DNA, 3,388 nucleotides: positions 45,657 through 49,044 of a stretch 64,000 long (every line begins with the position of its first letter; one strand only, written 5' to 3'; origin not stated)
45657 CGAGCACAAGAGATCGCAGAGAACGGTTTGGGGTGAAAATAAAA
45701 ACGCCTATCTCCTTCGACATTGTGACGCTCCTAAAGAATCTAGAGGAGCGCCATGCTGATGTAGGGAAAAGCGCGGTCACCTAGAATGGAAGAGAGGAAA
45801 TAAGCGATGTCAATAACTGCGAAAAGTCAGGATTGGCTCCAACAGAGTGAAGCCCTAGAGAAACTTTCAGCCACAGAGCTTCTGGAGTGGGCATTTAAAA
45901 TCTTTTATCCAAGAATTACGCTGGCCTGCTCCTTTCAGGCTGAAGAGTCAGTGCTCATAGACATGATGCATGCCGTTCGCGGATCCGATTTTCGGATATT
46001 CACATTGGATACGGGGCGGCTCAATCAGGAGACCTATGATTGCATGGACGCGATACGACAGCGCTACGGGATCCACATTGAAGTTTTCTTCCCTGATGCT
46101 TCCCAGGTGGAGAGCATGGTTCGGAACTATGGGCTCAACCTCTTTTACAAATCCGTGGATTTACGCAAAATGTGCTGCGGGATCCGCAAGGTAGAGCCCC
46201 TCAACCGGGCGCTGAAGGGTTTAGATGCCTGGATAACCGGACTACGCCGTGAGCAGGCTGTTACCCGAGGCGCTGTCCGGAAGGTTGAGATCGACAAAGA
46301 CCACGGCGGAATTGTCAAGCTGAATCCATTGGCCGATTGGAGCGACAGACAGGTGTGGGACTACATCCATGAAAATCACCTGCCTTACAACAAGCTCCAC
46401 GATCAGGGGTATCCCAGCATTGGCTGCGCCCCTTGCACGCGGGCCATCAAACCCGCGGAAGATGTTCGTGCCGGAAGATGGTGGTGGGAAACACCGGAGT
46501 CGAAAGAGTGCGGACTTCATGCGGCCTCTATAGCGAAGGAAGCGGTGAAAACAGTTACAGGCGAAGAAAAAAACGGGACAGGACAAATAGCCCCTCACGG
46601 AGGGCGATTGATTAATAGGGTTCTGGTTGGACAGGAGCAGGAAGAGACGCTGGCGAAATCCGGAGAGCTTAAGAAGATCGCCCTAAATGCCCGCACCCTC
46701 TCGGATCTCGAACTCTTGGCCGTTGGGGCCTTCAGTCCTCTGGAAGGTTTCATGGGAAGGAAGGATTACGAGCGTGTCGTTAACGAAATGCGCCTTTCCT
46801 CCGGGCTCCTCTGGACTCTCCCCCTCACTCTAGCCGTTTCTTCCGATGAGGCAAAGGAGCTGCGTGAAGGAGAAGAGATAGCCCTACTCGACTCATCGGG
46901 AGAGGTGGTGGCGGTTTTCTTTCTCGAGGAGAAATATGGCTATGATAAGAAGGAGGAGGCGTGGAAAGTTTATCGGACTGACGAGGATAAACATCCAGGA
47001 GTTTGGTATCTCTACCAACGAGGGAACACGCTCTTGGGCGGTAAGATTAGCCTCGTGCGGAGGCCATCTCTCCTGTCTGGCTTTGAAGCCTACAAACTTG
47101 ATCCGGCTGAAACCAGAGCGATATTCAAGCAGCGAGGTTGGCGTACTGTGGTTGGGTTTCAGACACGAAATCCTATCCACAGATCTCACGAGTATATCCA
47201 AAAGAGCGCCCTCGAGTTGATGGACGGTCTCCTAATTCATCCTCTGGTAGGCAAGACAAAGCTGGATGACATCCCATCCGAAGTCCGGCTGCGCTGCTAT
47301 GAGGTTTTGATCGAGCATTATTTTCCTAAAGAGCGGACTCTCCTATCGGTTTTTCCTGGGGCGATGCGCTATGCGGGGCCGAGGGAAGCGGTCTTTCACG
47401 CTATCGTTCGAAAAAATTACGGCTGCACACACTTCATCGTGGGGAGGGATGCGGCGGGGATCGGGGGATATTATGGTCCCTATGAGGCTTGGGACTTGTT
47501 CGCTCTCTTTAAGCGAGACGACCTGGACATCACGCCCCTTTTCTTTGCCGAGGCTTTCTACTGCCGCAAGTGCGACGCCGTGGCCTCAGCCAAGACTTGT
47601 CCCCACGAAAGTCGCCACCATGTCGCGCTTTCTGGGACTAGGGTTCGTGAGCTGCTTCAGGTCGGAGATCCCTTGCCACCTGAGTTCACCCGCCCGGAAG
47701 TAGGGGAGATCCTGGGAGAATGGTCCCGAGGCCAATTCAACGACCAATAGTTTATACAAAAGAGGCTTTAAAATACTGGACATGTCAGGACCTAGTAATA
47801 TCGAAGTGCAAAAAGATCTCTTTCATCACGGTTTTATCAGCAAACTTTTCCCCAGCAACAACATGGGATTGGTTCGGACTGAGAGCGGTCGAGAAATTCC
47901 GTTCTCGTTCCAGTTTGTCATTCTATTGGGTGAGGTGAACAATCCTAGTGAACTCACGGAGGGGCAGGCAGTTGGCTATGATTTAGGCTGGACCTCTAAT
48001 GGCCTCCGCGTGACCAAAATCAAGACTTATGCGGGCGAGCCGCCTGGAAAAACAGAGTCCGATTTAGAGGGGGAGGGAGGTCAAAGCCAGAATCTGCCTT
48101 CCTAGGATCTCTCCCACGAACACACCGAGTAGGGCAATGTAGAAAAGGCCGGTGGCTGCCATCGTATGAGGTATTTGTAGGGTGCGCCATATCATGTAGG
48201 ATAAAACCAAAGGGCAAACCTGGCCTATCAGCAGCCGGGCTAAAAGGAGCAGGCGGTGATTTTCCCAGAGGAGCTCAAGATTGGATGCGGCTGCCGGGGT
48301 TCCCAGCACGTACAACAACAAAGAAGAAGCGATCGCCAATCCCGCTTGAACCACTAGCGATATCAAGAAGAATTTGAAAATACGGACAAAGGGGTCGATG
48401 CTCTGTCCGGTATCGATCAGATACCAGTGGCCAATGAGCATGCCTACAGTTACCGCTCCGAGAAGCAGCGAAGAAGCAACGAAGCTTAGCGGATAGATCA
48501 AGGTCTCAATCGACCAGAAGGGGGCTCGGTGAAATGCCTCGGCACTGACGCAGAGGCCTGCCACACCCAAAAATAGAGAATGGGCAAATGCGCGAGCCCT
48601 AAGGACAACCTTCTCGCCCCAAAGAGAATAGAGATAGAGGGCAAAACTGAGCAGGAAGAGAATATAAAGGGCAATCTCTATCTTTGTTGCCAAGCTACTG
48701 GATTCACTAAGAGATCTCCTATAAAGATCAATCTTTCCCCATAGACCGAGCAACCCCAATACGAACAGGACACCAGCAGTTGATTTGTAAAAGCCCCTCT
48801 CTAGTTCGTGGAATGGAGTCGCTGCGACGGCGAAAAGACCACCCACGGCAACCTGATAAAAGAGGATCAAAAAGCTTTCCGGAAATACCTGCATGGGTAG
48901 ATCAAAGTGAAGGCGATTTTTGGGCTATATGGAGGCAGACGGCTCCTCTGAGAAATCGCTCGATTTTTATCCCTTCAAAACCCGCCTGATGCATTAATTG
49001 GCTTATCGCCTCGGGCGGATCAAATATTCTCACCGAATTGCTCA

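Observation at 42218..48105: Non-canonical assimilatory sulfate-reduction operon: NuoB-like Fe-S protein, extended Sir, unknown ORF, APS-reductase::ATP-sulfurylase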

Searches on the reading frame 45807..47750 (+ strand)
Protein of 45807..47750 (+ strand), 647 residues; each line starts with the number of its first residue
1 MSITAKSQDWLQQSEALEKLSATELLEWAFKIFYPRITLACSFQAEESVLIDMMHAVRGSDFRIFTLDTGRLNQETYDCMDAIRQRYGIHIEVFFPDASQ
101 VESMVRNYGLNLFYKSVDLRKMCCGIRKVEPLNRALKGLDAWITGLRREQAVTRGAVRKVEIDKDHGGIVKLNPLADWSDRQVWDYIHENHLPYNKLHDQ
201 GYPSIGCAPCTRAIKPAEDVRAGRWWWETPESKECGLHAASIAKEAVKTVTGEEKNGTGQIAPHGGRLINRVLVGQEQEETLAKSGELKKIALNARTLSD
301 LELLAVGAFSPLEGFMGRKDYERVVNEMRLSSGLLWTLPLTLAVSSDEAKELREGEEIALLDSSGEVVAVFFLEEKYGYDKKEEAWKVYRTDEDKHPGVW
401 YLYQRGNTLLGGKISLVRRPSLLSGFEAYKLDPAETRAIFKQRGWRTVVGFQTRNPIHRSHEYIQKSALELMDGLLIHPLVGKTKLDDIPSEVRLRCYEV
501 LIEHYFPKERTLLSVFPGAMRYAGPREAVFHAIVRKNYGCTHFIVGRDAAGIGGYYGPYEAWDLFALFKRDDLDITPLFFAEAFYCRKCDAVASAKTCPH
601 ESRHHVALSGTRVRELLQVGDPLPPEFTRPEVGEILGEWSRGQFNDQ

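Call 3: search_protein_families(library=pfam, proteins=[window:45807-47750:+], max_evalue=0.01)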
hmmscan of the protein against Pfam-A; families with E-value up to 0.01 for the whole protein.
window:45807-47750:+ (647 aa): 3 families
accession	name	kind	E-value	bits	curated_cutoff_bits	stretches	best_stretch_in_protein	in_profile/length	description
PF01747.23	ATP-sulfurylase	-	1.1e-94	316.2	24.3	1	428-638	2-211/212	ATP-sulfurylase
PF14306.12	PUA_2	-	1.1e-54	184.7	27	1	261-418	1-158/159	PUA-like domain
PF01507.26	PAPS_reduct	-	1.2e-46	159.3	22.5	1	37-213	2-175/175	Phosphoadenosine phosphosulfate reductase domain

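Call 4: search_protein_families(library=ncbifam, proteins=[window:45807-47750:+], max_evalue=0.01)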
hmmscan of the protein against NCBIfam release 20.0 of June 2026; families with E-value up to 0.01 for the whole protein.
window:45807-47750:+ (647 aa): 17 families
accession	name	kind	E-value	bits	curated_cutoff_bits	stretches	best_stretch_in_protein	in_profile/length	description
NF003166.0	PRK04149.1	subfamily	1.3e-164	547.3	387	1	260-642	4-384/393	sulfate adenylyltransferase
TIGR00339.1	sopT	equivalog_domain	1.2e-131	439.1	322.95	1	263-636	1-381/383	sulfate adenylyltransferase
NF004040.0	PRK05537.1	equivalog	5.5e-102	342.1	669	1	263-637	8-386/572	bifunctional sulfate adenylyltransferase/adenylylsulfate kinase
NF002537.0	PRK02090.1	equivalog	3e-87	292.3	154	1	7-241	13-241/244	phosphoadenylyl-sulfate reductase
TIGR02055.1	APS_reductase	subfamily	2.2e-81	272.3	235.3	1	42-237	1-194/194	adenylylsulfate reductase, thioredoxin dependent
TIGR00424.1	APS_reduc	equivalog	8.5e-66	222.4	553.2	1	8-253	89-340/464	5'-adenylylsulfate reductase, thioredoxin-independent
TIGR00434.1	cysH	subfamily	1.9e-58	197.8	165.1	1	23-238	2-213/214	phosophoadenylyl-sulfate reductase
TIGR02057.1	PAPS_reductase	equivalog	1.6e-50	172.1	254.2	1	14-238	5-224/224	phosphoadenosine phosphosulfate reductase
NF010367.0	PRK13795.1-2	equivalog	9.4e-16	57.4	456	1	36-211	242-416/584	hypothetical protein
NF010366.0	PRK13795.1-1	equivalog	1.3e-12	46.7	745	1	49-215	281-448/667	hypothetical protein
NF010368.0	PRK13795.1-3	equivalog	2.2e-11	42.8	588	1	60-212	272-422/635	hypothetical protein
NF006327.0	PRK08557.1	equivalog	5.5e-11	41.9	366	1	57-215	203-359/415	hypothetical protein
NF010369.0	PRK13795.1-4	equivalog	6.5e-07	27.9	1086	1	39-211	256-429/633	hypothetical protein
NF003587.0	PRK05253.1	subfamily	2.6e-05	23.6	195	0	165-197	176-208/301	sulfate adenylyltransferase subunit CysD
NF006351.0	PRK08576.1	equivalog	4e-05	22.4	290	1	123-211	313-402/436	hypothetical protein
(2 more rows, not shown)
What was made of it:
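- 45807..47750 (+): cysH::sat fusion. The N-terminal part is an Fe-S-type APS reductase (residues ~7-241). The C-terminal part is ATP sulfurylase (residues ~260-642). Pfam and NCBIfam hits (calls 3, 4).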

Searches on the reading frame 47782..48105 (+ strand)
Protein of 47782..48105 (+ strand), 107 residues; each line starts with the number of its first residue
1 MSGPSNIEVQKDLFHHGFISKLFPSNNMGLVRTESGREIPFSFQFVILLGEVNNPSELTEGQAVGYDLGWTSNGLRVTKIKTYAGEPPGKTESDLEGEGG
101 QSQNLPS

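Call 3: search_protein_families(library=pfam, proteins=[window:47782-48105:+], max_evalue=0.01)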
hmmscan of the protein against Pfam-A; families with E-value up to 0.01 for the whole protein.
window:47782-48105:+ (107 aa): 0 families

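Call 4: search_protein_families(library=ncbifam, proteins=[window:47782-48105:+], max_evalue=0.01)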
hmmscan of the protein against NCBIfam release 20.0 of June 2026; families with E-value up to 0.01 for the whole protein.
window:47782-48105:+ (107 aa): 0 families

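Call 8: search_protein_families(library=pfam, proteins=[window:47782-48105:+], max_evalue=10)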
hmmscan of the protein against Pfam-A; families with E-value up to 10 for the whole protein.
window:47782-48105:+ (107 aa): 0 families
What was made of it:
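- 47782..48105 (+): ORF5 - a small conserved protein of unknown function. It belongs to the nuoB* syntenic frame and follows nuoB* directly where sir is absent. No Pfam hit (calls 3, 8).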

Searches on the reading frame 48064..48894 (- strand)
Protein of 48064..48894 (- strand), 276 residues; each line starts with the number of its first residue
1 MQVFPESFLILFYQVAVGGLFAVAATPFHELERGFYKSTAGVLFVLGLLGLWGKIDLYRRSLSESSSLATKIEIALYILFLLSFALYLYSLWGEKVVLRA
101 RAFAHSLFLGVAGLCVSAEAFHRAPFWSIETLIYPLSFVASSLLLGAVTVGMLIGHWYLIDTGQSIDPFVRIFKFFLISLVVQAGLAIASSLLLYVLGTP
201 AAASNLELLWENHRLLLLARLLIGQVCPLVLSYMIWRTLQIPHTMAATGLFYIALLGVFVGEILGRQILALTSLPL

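Call 3: search_protein_families(library=pfam, proteins=[window:48064-48894:-], max_evalue=0.01)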
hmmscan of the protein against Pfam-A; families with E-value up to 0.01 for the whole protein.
window:48064-48894:- (276 aa): 0 families

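Call 4: search_protein_families(library=ncbifam, proteins=[window:48064-48894:-], max_evalue=0.01)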
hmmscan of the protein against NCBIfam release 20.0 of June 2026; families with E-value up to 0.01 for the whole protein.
window:48064-48894:- (276 aa): 0 families

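Call 8: search_protein_families(library=pfam, proteins=[window:48064-48894:-], max_evalue=10)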
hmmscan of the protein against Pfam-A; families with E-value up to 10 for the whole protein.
window:48064-48894:- (276 aa): 0 families

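Call 71: search_solved_structures(query=A3, max_evalue=10)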
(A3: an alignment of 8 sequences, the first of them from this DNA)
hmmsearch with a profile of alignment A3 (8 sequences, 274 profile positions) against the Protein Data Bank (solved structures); distinct sequences matched with E-value up to 10: 0.
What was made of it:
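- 48064..48894 (-): Mem276 - a conserved 276-aa polytopic membrane protein, convergent with ORF5. It forms the right-hand border of the syntenic frame. No Pfam, NCBIfam or PDB hit (calls 3, 4, 71).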
